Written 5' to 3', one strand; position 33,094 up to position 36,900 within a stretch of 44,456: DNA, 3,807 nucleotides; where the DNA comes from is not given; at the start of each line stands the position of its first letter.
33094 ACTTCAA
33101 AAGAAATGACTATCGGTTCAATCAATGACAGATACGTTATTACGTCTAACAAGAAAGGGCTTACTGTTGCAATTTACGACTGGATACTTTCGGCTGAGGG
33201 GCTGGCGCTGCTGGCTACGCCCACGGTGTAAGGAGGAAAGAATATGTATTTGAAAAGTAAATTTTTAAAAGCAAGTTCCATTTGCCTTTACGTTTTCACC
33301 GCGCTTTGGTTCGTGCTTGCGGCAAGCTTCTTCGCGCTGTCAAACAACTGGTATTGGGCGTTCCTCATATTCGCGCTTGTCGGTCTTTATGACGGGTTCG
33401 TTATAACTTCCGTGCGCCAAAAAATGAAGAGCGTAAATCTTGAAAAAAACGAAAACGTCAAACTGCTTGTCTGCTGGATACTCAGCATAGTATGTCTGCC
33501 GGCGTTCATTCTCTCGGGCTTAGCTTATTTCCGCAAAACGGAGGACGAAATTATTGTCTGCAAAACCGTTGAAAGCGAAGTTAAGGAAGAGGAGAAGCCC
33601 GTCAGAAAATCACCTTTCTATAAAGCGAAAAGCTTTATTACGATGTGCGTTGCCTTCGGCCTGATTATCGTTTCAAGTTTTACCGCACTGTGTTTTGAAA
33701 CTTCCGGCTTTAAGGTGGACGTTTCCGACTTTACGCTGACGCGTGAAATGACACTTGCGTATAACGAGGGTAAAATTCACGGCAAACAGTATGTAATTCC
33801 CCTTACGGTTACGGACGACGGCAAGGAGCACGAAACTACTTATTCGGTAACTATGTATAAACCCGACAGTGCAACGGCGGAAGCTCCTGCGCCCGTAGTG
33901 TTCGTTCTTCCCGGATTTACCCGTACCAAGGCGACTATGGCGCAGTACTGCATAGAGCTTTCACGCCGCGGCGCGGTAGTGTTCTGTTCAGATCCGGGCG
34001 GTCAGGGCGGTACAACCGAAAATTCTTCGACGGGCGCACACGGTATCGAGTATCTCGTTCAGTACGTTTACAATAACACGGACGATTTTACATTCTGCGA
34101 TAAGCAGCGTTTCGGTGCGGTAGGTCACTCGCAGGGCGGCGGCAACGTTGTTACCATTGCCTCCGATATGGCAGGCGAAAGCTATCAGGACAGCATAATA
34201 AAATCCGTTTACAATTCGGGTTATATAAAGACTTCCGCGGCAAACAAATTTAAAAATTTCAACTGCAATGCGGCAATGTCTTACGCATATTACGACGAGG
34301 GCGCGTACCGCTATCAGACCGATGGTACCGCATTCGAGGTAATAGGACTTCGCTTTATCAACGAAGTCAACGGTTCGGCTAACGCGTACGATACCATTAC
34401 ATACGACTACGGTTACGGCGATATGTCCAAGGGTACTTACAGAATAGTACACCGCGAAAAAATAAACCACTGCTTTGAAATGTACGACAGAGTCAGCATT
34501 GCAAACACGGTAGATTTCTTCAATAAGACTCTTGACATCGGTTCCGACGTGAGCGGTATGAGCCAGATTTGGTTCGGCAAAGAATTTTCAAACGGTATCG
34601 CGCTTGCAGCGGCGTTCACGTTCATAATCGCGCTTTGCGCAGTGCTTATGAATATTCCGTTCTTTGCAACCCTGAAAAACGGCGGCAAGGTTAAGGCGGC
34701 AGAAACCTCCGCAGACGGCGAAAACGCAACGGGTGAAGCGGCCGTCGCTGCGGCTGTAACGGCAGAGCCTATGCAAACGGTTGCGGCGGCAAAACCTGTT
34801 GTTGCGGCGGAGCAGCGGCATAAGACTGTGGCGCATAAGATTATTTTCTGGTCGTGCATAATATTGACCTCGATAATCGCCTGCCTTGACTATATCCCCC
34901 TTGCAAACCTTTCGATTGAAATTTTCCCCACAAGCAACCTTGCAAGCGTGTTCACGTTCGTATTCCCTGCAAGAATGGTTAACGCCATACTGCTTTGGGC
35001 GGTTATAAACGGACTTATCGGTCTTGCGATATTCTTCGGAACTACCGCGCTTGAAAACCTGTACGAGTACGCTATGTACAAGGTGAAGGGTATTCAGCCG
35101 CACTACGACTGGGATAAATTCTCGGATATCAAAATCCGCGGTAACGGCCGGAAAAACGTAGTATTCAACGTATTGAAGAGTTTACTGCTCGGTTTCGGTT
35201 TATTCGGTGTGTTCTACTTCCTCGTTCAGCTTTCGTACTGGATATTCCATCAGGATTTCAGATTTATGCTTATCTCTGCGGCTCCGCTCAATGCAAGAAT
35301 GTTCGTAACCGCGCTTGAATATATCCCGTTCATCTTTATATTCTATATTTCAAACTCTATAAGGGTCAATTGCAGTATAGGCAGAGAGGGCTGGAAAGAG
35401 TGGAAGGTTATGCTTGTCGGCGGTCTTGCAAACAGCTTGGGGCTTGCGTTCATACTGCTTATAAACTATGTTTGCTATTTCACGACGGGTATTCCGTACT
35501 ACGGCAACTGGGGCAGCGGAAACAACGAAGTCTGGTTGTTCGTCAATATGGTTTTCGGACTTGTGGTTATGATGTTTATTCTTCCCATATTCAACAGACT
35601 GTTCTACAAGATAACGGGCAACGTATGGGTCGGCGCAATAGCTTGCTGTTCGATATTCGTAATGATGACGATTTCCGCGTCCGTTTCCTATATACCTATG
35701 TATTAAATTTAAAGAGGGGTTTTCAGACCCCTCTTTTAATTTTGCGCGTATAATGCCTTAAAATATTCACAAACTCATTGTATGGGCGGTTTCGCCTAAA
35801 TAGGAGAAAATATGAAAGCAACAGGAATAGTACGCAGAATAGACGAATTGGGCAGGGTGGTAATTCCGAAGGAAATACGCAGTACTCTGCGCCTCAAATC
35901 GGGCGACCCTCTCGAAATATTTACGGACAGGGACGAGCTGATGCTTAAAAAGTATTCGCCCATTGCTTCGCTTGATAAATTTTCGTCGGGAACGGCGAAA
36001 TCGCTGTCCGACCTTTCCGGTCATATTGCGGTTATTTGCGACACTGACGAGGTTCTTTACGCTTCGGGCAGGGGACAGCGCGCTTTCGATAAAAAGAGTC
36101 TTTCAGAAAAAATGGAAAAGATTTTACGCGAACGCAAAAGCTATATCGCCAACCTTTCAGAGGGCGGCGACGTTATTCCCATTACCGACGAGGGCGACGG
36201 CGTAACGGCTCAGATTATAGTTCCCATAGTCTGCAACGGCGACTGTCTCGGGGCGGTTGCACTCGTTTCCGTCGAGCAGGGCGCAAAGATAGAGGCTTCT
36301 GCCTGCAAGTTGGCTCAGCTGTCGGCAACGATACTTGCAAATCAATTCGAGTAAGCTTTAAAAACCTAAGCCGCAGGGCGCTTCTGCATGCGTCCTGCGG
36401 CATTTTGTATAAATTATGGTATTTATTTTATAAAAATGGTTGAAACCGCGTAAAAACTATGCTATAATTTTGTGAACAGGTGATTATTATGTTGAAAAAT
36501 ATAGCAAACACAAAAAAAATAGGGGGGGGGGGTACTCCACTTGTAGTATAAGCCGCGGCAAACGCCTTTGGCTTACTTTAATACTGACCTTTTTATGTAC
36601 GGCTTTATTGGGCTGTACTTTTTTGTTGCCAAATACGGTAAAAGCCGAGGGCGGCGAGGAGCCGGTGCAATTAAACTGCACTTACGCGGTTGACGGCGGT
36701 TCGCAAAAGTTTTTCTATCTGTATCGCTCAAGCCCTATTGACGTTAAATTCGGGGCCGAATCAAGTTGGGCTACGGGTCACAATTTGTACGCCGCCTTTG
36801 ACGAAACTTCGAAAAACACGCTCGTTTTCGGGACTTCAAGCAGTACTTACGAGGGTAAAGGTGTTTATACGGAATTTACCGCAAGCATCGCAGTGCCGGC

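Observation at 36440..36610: G11 homopolymer breaks the reading frame of a giant surface protein 33 nt after a strong promoter/RBS/ATG: candidate phase-variation switch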

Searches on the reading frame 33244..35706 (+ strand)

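Call 8: search_protein_families(library=pfam, proteins=[window:33244-35706:+], max_evalue=0.01)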
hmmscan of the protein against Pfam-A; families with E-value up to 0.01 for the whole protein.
window:33244-35706:+ (820 aa): 2 families
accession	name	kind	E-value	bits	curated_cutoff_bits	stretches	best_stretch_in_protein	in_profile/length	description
PF12740.14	PETase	-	6.9e-05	22.8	28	1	203-308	43-145/263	PET hydrolase-like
PF12146.15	Hydrolase_4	-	0.002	17.9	27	1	215-308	3-96/239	Serine aminopeptidase, S33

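Call 9: search_protein_families(library=ncbifam, proteins=[window:33244-35706:+], max_evalue=0.01)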
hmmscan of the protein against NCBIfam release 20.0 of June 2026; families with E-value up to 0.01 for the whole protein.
window:33244-35706:+ (820 aa): 1 family
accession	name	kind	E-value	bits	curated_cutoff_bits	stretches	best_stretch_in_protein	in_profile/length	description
NF051441.1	BisHyethTerphBdeA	equivalog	6.4e-07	28.9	520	1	203-309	87-189/305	bis(hydroxyethyl) terephthalate hydrolase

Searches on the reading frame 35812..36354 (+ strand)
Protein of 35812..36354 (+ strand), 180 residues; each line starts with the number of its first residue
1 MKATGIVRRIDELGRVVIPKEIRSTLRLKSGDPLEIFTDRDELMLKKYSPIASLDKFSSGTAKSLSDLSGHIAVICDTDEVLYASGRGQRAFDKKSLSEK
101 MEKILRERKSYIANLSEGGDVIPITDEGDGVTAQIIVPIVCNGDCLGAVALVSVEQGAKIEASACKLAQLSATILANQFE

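Call 8: search_protein_families(library=pfam, proteins=[window:35812-36354:+], max_evalue=0.01)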
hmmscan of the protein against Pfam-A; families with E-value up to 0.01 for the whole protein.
window:35812-36354:+ (180 aa): 2 families
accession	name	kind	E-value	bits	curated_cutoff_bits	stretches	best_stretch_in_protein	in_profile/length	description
PF15714.11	SpoVT_C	-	2.5e-30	105.6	27.5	1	54-180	2-128/128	Stage V sporulation protein T C-terminal, transcription factor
PF04014.23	MazE_antitoxin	-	2.1e-11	44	24.7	1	7-50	1-45/48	Antidote-toxin recognition MazE, bacterial antitoxin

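Call 9: search_protein_families(library=ncbifam, proteins=[window:35812-36354:+], max_evalue=0.01)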
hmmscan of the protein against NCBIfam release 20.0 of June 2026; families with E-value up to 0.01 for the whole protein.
window:35812-36354:+ (180 aa): 8 families
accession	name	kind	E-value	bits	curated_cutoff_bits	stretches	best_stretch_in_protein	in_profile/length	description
TIGR02851.1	spore_V_T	equivalog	9.5e-55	185.2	235.9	1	2-180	1-180/180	stage V sporulation protein T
TIGR01439.1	lp_hng_hel_AbrB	domain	3.2e-13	49.1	28.3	1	8-48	2-43/44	transcriptional regulator, AbrB family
TIGR02609.1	doc_partner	hypoth_equivalog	8.8e-07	29.2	55.9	1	16-51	12-47/74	putative addiction module antidote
NF040962.1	near_HgcAB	equivalog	3.2e-05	23.7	70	1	9-38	9-38/70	HgcAB-associated protein HgcC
NF050106.1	TA_MazE_antitoxin_Deino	equivalog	0.0002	21.5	65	1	14-44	1-31/65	type II toxin-antitoxin system MazE family antitoxin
NF006352.0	PRK08577.1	equivalog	0.00082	19.4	140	1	2-74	2-72/136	hypothetical protein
NF041116.1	CBASS_cyclase_a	equivalog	0.0033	16.6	200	1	73-164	65-157/317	CBASS oligonucleotide cyclase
TIGR02787.1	codY_Gpos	equivalog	0.0076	15.5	267.2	1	87-176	59-149/251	GTP-sensing pleiotropic transcriptional regulator CodY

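Call 11: find_encoding_contigs(protein=window:35812-36354:+, flank=6000, max_places=10)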
Protein window:35812-36354:+ (180 aa): 13 contigs read that carry it; 10 places shown.
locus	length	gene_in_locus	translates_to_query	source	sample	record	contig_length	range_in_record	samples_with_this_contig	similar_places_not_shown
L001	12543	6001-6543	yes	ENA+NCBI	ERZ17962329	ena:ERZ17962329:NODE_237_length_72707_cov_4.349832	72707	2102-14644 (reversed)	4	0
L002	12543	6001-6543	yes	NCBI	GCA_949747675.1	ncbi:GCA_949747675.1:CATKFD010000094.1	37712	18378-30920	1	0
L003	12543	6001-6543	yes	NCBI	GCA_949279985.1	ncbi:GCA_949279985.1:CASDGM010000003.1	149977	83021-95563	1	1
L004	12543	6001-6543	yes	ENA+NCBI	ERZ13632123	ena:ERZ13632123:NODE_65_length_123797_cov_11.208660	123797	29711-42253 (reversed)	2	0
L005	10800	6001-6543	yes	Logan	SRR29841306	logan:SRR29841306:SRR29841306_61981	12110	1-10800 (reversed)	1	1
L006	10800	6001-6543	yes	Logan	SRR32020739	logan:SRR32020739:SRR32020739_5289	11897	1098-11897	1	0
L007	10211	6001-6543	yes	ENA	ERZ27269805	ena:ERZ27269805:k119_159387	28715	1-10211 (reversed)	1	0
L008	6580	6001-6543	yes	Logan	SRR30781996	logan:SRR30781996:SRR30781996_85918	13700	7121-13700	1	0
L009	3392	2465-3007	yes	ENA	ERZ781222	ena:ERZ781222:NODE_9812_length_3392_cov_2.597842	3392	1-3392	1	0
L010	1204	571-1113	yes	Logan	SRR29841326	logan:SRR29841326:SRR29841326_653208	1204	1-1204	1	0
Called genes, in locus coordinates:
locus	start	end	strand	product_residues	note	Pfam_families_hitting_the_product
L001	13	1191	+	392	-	PF00390:malic, PF00208:ELFV_dehydrog, PF03949:Malic_M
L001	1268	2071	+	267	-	-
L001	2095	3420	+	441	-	-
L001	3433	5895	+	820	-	-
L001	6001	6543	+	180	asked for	PF04014:MazE_antitoxin, PF15714:SpoVT_C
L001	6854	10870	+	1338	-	-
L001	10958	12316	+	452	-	PF01943:Polysacc_synt, PF13440:Polysacc_synt_3, PF03023:MurJ, PF01554:MatE (weak)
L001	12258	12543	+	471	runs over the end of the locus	PF00590:TP_methylase (weak), PF01503:PRA-PH (faint), PF03819:MazG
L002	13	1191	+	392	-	PF00390:malic, PF01262:AlaDh_PNT_C (faint), PF00208:ELFV_dehydrog, PF03949:Malic_M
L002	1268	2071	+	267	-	-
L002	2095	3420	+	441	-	-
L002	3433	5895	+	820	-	-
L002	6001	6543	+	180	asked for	PF04014:MazE_antitoxin, PF15714:SpoVT_C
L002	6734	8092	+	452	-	PF01943:Polysacc_synt, PF13440:Polysacc_synt_3, PF03023:MurJ, PF01554:MatE (weak)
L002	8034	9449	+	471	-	PF00590:TP_methylase (weak), PF01503:PRA-PH (faint), PF03819:MazG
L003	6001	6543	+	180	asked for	PF04014:MazE_antitoxin, PF15714:SpoVT_C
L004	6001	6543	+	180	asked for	PF04014:MazE_antitoxin, PF15714:SpoVT_C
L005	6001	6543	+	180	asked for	PF04014:MazE_antitoxin, PF15714:SpoVT_C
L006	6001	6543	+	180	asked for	PF04014:MazE_antitoxin, PF15714:SpoVT_C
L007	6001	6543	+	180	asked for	PF04014:MazE_antitoxin, PF15714:SpoVT_C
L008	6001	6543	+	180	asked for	PF04014:MazE_antitoxin, PF15714:SpoVT_C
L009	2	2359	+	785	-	?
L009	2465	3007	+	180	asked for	PF04014:MazE_antitoxin, PF15714:SpoVT_C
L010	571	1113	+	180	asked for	PF04014:MazE_antitoxin, PF15714:SpoVT_C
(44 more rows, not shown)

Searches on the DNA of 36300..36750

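Call 46: search_rna_families(source=window, start=36300, end=36750, threshold=evalue, max_evalue=1)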
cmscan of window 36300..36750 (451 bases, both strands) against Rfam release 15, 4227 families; matches with E-value up to 1: 3.
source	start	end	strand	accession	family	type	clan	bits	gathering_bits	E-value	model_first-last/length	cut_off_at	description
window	36544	36630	+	RF00558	L20_leader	Cis-reg; leader;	-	20.7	58.7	0.11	1-127/127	no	Ribosomal protein L20 leader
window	36372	36427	-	RF02799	CssrB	Gene; sRNA;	-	20.3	76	0.055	1-180/180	no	Chromosome-encoded Shigella sRNA B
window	36303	36444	-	RF01669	P14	Gene; sRNA;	-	17.6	45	0.43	1-146/146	no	Pseudomonas sRNA P14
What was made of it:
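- Tried and rejected: The Rfam scan of 36300-36750 gave only sub-threshold noise (call 46), so there is no known riboswitch or leader.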
